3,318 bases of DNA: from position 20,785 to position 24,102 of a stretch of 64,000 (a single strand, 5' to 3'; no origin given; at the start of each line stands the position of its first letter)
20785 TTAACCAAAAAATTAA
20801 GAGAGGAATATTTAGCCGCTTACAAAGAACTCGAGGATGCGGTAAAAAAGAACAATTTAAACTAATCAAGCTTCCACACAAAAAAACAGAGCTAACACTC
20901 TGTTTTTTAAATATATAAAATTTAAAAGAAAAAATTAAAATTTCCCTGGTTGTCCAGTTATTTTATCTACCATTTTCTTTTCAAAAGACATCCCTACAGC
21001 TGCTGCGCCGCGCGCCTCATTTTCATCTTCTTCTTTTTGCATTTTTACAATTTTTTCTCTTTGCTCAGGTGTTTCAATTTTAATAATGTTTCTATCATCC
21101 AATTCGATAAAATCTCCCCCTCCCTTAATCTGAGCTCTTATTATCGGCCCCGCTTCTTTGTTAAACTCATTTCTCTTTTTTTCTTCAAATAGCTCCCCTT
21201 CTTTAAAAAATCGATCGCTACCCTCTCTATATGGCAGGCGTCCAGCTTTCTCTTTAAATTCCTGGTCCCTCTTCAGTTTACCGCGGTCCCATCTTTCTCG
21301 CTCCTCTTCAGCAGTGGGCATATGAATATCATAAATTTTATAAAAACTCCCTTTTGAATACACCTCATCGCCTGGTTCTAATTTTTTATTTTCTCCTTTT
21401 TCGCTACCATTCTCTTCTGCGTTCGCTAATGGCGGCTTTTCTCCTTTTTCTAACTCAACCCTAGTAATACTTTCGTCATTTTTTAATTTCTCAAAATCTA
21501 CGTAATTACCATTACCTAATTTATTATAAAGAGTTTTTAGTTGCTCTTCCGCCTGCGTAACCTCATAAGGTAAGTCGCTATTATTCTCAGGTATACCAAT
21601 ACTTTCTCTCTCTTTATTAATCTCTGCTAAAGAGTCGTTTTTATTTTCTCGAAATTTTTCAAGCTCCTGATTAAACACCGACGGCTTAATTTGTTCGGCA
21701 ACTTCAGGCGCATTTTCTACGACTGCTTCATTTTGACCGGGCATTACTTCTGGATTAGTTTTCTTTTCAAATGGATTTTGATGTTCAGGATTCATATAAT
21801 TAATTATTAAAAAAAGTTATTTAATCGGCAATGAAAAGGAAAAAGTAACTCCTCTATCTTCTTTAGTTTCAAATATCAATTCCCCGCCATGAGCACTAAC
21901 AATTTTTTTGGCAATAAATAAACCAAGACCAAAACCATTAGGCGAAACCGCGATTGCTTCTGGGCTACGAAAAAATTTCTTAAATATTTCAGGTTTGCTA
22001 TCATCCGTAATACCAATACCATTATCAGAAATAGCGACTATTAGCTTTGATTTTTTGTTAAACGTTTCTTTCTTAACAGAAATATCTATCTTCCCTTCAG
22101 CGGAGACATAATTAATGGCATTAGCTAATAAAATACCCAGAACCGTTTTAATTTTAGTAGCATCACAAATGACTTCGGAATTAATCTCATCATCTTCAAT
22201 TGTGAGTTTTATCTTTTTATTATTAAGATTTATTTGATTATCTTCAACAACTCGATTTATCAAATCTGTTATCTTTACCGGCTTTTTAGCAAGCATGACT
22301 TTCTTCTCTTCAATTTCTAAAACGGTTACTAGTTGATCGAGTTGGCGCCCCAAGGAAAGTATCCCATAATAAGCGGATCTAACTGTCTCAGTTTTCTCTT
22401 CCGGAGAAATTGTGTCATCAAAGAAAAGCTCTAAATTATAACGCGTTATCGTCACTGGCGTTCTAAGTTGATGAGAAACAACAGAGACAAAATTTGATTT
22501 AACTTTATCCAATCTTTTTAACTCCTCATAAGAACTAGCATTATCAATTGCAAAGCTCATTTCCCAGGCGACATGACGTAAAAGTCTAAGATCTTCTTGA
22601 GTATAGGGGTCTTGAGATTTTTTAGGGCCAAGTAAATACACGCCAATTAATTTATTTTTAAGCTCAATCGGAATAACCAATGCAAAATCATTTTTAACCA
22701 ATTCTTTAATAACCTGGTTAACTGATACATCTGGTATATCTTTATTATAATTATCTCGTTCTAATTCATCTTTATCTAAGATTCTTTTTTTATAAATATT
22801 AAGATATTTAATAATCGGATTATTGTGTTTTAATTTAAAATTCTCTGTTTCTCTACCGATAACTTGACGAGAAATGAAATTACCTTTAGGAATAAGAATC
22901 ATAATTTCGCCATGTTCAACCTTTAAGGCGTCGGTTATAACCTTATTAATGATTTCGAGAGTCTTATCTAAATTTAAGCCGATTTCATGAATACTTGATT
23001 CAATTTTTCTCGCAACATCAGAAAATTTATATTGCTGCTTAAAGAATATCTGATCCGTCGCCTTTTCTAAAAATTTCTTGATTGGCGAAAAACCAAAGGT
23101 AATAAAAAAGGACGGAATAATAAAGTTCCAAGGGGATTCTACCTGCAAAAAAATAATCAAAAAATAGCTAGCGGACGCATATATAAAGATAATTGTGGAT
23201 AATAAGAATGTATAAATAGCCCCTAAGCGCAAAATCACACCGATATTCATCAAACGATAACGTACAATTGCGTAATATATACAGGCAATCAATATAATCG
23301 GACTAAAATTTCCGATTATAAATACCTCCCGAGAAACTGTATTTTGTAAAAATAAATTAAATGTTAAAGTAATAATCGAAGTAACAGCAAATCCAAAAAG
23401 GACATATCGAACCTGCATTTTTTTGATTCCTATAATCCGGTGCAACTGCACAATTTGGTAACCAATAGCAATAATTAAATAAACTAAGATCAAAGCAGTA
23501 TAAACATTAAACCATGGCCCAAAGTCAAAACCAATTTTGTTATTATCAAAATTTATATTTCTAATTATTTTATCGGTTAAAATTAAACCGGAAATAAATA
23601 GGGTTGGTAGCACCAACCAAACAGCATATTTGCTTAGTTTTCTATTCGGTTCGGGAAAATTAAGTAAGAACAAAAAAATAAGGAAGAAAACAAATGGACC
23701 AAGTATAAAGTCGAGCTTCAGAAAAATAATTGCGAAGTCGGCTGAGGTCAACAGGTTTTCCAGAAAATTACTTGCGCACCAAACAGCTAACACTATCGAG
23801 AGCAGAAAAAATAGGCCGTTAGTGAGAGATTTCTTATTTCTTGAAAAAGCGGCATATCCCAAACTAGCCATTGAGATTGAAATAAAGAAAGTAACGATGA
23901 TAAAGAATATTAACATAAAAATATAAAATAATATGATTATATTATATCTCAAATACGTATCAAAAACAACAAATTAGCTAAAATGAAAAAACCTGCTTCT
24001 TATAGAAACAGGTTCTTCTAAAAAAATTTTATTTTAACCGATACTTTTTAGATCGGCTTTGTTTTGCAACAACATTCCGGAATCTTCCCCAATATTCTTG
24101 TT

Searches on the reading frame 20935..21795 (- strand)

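Call 23: search_protein_families(library=pfam, proteins=[window:20935-21795:-], max_evalue=0.01)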
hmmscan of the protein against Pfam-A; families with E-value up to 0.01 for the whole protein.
window:20935-21795:- (286 aa): 0 families

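Call 24: search_protein_families(library=ncbifam, proteins=[window:20935-21795:-], max_evalue=0.1)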
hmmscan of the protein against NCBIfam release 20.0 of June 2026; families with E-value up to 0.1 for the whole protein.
window:20935-21795:- (286 aa): 1 family
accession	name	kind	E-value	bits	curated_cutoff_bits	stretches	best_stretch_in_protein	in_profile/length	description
NF006232.0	PRK08366.1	equivalog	0.099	11.2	646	0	196-237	327-370/394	2-ketoisovalerate ferredoxin oxidoreductase subunit alpha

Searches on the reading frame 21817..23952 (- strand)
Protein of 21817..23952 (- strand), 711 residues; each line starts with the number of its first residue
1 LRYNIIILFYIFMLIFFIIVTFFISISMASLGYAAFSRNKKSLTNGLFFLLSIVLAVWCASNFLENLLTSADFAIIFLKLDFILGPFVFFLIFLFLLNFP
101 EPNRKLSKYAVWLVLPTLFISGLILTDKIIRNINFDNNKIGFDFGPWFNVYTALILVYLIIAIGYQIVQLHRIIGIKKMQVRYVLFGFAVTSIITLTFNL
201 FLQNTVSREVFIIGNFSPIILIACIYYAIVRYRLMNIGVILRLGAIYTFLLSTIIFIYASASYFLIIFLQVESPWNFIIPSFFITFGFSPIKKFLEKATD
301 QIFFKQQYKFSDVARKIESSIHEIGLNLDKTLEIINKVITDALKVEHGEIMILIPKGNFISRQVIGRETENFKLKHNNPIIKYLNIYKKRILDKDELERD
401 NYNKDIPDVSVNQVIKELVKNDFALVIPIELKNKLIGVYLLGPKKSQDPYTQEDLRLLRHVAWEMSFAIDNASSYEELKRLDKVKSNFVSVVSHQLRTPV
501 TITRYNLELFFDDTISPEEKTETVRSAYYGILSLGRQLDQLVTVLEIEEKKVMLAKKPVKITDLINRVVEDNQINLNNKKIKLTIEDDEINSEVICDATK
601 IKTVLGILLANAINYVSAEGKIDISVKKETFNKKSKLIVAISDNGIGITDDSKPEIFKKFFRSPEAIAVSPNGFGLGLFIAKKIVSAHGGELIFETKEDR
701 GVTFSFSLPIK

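Call 23: search_protein_families(library=pfam, proteins=[window:21817-23952:-], max_evalue=0.01)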
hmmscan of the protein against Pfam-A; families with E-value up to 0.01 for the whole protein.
window:21817-23952:- (711 aa): 5 families
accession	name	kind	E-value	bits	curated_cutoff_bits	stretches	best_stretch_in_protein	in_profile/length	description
PF02518.31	HATPase_c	-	4.5e-23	82.2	26.4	1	597-710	2-109/111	Histidine kinase-, DNA gyrase B-, and HSP90-like ATPase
PF16927.11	HisKA_7TM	-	3.3e-15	57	28.6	1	20-237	4-222/224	N-terminal 7TM region of histidine kinase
PF00512.31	HisKA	-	2.5e-07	31.1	26.9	1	485-543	2-59/66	His Kinase A (phospho-acceptor) domain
PF13492.12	GAF_3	-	0.00033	21.5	27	1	424-471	83-129/129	GAF domain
PF13185.12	GAF_2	-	0.0044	17.7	28.6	1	423-470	91-136/136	GAF domain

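Call 24: search_protein_families(library=ncbifam, proteins=[window:21817-23952:-], max_evalue=0.1)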
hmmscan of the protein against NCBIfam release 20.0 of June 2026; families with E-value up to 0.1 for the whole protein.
window:21817-23952:- (711 aa): 79 families (the best 25 are shown)
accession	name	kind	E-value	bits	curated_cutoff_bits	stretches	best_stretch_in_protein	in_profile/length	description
NF046044.1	PnpS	equivalog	3e-39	135.2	400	1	477-709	162-390/390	two-component system histidine kinase PnpS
NF033092.0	HK_WalK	equivalog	8.3e-38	130.3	725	1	477-710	364-594/594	cell wall metabolism sensor histidine kinase WalK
TIGR02966.1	phoR_proteo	equivalog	4.6e-37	127.8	334.2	1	477-707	106-332/333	phosphate regulon sensor histidine kinase PhoR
NF008302.0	PRK11091.1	equivalog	1.1e-29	103.2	838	1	476-709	274-504/779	aerobic respiration two-component sensor histidine kinase ArcB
NF006800.0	PRK09303.1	equivalog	1.3e-29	103.4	342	1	476-710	142-377/383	histidine kinase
NF047874.1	MASE3_PAS_HK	subfamily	8.1e-29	100.9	560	1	475-710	388-625/655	MASE3 domain-containing sensor histidine kinase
TIGR02956.1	TMAO_torS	equivalog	1.9e-28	99.1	676.5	1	482-710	461-682/967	TMAO reductase system sensor histidine kinase/response regulator TorS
NF040691.1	MtrAB_MtrB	equivalog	2e-28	99.7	450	1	475-709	261-491/507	MtrAB system histidine kinase MtrB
NF041735.1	hist_kin_RppB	equivalog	4.8e-28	98.1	400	1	487-709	218-438/438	two-component system sensor histidine kinase RppB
NF008318.0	PRK11107.1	equivalog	1e-27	96.6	890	1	483-710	291-518/920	two-component sensor histidine kinase BarA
NF012163.2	BaeS_SmeS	equivalog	1.2e-27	97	500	1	477-703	232-451/457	sensor histidine kinase efflux regulator BaeS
NF007793.0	PRK10490.1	equivalog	2.3e-27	95.4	1123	1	426-710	599-882/895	two-component system sensor histidine kinase KdpD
NF045595.1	HK_scytonemin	equivalog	4.6e-27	94.7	865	1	474-710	404-635/637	scytonemin biosynthesis sensor histidine kinase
NF008468.0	PRK11360.1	equivalog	6.1e-27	94.2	646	1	487-711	398-609/616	two-component system sensor histidine kinase AtoS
NF033093.1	HK_VicK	exception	1e-26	93.6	680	1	481-709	205-434/448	cell wall metabolism sensor histidine kinase VicK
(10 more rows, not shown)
